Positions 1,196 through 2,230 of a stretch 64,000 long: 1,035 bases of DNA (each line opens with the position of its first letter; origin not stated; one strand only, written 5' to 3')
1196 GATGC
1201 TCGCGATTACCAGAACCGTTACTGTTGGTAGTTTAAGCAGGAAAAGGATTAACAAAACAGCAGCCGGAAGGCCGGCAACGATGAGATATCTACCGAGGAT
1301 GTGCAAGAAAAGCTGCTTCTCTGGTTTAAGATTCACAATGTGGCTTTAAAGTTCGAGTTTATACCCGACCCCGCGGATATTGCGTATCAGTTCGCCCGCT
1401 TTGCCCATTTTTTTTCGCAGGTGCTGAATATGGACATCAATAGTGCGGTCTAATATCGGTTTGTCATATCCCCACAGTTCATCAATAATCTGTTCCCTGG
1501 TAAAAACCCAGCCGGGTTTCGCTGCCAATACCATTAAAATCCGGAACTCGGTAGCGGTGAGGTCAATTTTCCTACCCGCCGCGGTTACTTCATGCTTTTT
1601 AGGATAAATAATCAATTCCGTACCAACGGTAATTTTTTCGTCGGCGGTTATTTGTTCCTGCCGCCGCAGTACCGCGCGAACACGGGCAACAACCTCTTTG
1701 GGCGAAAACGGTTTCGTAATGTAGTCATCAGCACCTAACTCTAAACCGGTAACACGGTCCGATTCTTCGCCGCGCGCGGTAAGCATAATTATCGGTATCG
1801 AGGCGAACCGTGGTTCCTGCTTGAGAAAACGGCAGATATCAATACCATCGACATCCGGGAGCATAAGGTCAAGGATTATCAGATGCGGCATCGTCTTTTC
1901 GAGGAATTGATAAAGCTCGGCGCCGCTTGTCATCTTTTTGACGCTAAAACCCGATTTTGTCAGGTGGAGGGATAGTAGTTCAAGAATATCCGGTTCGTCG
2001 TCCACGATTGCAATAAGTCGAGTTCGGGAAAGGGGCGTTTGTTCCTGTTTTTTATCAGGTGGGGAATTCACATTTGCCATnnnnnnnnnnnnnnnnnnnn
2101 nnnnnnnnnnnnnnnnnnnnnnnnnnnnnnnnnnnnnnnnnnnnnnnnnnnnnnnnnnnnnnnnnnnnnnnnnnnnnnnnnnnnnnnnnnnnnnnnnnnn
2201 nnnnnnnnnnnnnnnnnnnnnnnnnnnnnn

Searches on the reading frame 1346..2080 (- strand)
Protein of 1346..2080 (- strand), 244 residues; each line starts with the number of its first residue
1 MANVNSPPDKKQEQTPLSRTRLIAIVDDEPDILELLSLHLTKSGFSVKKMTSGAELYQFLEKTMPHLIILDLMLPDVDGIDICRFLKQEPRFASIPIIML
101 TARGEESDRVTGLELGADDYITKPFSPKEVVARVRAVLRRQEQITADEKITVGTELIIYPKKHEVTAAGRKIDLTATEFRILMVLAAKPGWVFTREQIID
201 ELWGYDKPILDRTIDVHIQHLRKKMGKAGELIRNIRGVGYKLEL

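Call 4: search_protein_families(library=pfam, proteins=[window:1346-2080:-])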
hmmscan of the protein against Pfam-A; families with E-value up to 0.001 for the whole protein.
window:1346-2080:- (244 aa): 2 families
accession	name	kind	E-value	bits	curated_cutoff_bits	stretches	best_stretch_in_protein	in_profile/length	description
PF00072.30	Response_reg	-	1.4e-30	106.2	30.2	1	23-135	1-111/111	Response regulator receiver domain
PF00486.34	Trans_reg_C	-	2e-25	89.1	26.2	1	169-242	1-77/77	Transcriptional regulatory protein, C terminal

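Call 12: search_protein_families(library=ncbifam, proteins=[window:1346-2080:-], max_evalue=0.01)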
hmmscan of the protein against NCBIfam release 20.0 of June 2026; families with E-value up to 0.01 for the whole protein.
window:1346-2080:- (244 aa): 101 families (the best 25 are shown)
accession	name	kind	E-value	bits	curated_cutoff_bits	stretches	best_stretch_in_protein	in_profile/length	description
TIGR02154.1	PhoB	equivalog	3.5e-74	248.9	296.2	1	21-242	3-225/226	phosphate regulon transcriptional regulator PhoB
NF053854.1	RespRegPhoBBctds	equivalog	3.6e-65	219.5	270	1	23-242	1-224/225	two-component system response regulator PhoB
NF040689.1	MtrAB_MtrA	equivalog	9e-65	218.1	300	1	23-241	1-217/219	MtrAB system response regulator MtrA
NF007982.1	PRK10710.1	equivalog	4.3e-64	216.3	380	1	19-243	6-228/235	envelope stress response regulator BaeR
NF008296.0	PRK11083.1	equivalog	1.3e-60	204.7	273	1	21-243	4-226/228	two-component system response regulator CreB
NF045944.1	ResRegRpaBCyano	equivalog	8e-60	202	330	1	25-242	2-227/229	response regulator transcription factor RpaB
NF033117.2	vanR_ACDEGLN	exception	2.1e-56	191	350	1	23-243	1-226/226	VanR-ABDEGLN family response regulator transcription factor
NF040534.1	resp_reg_YycF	equivalog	2.5e-56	190.5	340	1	23-242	3-227/231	response regulator YycF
NF007546.0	PRK10161.1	equivalog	8.9e-56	189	471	1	21-242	3-225/229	phosphate response regulator transcription factor PhoB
NF041733.1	resp_reg_CseB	equivalog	9.8e-56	188.7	350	1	23-243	3-227/228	two-component system response regulator CseB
NF007005.1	PRK09468.1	equivalog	2.5e-51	174.4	331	1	20-240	3-229/237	osmolarity response regulator transcription factor OmpR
NF033120.0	vanR_FM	exception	9.1e-51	172.7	460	1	23-242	6-229/231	vancomycin resistance response regulator transcription factor, VanR-F/VanR-M family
NF000401.1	vanR-A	exception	6.2e-47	160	500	1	23-243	5-230/231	vancomycin resistance response regulator transcription factor VanR-A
NF041209.1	resp_regPieR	equivalog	9.6e-47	159.5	450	1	25-242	5-227/231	two component system response regulator PieR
TIGR01387.1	cztR_silR_copR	subfamily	2.2e-46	158.2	279.2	1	23-242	1-218/218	heavy metal response regulator transcription factor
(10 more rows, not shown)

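Call 22: search_solved_structures(query=window:1346-2080:-, max_evalue=1e-20, show_alignments=0)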
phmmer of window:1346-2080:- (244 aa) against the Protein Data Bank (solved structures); distinct sequences matched with E-value up to 1e-20: 54.
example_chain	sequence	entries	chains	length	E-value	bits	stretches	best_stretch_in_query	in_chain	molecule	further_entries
4b09_A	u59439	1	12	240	1.4e-51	178.5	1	19-243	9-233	TRANSCRIPTIONAL REGULATORY PROTEIN BAER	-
2gwr_A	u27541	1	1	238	1.8e-51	178.1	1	22-241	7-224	DNA-binding response regulator mtrA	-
9dvt_R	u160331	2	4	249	1.1e-46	162.4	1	23-244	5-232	DNA-binding dual master transcriptional regulator RpaA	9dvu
2oqr_A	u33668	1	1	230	1.9e-43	151.9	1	23-243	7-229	Sensory transduction protein regX3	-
9ji3_J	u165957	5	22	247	5e-42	147.2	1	18-242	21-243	DNA-binding response regulator | Possible two component system response transcriptional positive regulator PhoP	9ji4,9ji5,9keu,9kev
3r0j_A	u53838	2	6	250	5.1e-42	147.2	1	18-242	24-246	POSSIBLE TWO COMPONENT SYSTEM RESPONSE TRANSCRIPTIONAL POSITIVE REGULATOR PHOP | Response regulator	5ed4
1ys6_A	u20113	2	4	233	9.8e-41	143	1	23-243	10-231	Transcriptional regulatory protein prrA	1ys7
9ket_J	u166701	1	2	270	1.6e-37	132.5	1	61-242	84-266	Possible two component system response transcriptional positive regulator PhoP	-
1kgs_A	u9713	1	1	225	2e-36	128.9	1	23-241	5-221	DNA BINDING RESPONSE REGULATOR D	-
7e1b_A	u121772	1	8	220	9.9e-36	126.6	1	23-243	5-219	DNA-binding response regulator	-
3q9s_A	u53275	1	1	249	1.4e-35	126.1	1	18-238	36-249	DNA-binding response regulator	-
1mvo_A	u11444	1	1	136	4.2e-35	124.6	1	21-143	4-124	PhoP response regulator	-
8jo2_H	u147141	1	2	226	1.2e-32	116.5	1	23-242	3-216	DNA-binding transcriptional regulator BasR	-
4s04_A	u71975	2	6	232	1.3e-32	116.4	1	23-242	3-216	DNA-binding transcriptional regulator BasR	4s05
6lgq_D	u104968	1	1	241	2.1e-32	115.7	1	23-241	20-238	DNA-binding response regulator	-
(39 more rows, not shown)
